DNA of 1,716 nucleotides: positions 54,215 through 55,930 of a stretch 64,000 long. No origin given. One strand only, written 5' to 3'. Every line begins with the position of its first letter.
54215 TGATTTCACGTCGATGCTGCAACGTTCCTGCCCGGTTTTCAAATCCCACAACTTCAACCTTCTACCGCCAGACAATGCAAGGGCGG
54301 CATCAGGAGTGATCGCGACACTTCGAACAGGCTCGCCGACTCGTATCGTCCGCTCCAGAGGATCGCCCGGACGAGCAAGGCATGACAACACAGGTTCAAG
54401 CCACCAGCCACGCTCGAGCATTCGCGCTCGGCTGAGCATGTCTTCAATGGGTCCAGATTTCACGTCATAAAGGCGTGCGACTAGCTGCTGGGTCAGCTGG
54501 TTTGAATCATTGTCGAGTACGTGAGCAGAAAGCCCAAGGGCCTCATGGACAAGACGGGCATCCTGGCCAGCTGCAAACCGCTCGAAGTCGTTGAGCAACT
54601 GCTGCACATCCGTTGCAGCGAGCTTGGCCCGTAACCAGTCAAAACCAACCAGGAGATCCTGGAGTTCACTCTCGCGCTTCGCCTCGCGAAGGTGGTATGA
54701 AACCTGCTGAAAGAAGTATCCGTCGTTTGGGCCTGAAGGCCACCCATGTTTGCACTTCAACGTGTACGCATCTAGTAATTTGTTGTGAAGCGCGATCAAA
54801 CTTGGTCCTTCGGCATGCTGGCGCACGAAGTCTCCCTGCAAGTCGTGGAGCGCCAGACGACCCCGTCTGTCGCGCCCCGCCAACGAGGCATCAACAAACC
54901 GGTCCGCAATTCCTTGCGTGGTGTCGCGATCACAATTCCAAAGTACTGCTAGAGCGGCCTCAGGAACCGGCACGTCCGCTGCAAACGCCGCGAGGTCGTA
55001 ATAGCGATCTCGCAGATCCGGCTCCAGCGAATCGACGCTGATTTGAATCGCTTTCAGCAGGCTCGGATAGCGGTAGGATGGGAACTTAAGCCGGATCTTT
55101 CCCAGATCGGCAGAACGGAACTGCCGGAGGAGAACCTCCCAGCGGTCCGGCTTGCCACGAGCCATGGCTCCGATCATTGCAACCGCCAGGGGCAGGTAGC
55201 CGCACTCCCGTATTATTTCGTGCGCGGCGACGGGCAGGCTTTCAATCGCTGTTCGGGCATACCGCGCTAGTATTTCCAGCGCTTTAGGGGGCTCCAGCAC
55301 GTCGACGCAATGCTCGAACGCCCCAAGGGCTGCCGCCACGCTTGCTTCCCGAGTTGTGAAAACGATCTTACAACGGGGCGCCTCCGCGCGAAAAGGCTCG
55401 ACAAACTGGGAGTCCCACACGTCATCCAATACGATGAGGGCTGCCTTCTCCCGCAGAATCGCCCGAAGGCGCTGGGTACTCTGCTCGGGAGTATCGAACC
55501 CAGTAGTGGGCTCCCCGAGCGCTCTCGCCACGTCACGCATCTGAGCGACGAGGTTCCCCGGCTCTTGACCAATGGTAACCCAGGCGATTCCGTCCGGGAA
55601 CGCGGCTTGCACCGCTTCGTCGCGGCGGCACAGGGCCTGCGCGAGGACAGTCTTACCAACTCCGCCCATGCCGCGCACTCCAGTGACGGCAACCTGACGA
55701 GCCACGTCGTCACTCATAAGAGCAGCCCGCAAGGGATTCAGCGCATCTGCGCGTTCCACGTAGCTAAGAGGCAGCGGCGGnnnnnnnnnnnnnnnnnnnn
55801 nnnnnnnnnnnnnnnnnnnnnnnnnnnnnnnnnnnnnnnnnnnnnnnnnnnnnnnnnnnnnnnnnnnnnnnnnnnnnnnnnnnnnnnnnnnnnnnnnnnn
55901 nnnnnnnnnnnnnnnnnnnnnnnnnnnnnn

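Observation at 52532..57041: TIR / NB-ARC / double-WD40 STAND protein with a divergent PD-(D/E)XK nuclease, wedged between rpoD and dnaB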

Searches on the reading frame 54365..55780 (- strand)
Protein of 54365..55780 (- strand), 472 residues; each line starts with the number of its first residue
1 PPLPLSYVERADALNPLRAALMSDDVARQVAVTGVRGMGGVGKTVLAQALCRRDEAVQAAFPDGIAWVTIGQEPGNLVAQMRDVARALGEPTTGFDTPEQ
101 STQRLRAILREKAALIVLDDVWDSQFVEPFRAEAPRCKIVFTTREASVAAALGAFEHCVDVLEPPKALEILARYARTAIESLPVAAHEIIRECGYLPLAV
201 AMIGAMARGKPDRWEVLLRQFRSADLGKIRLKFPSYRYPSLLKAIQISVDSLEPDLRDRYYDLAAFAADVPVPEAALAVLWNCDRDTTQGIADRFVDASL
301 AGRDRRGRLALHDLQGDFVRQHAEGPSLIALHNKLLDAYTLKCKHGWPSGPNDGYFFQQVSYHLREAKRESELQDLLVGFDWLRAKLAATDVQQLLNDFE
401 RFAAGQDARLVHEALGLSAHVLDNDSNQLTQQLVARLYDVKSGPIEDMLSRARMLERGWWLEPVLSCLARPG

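Call 39: search_solved_structures(query=window:54365-55780:-, max_evalue=0.001, show_alignments=0)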
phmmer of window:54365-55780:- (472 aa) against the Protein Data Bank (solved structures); distinct sequences matched with E-value up to 0.001: 25.
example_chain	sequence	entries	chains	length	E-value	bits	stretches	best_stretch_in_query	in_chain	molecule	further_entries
1z6t_A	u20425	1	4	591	1.9e-58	201.9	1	3-403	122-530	Apoptotic protease activating factor 1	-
5juy_A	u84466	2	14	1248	1.2e-57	199.3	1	3-403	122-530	Apoptotic protease-activating factor 1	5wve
3jbt_A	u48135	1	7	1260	1.2e-57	199.2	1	3-403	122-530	Apoptotic protease-activating factor 1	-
3j2t_A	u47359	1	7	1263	1.2e-57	199.2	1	3-403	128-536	Apoptotic protease-activating factor 1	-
3sfz_A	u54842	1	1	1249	5.3e-55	190.5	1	34-403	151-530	Apoptotic peptidase activating factor 1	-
3shf_A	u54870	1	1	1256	3.6e-54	187.8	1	34-403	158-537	Apoptotic peptidase activating factor 1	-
8k60_I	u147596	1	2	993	7.3e-18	68.1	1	18-324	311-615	Regulatory protein AfsR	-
8zf0_A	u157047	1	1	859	3.1e-15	59.4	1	32-286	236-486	RPW8 domain-containing protein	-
6j5t_G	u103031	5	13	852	1.3e-12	50.8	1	29-281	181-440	Disease resistance RPP13-like protein 4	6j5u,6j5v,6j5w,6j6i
8yl6_C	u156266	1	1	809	1.4e-12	50.7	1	17-281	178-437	Probable disease resistance protein At5g66900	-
9jbn_C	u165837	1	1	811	1.1e-11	47.7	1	32-277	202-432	Probable disease resistance protein At5g04720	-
8zw9_A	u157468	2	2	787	2.3e-11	46.7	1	32-296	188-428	Disease resistance protein ADR1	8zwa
9fyc_A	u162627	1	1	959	3.2e-11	46.2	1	22-223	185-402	CC-NBS-LRR resistance protein MLA13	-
9ri9_B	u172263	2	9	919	2.9e-10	43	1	30-283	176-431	NRC3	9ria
9cc8_A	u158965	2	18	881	5.1e-10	42.2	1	29-281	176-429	NLR-required for cell death 4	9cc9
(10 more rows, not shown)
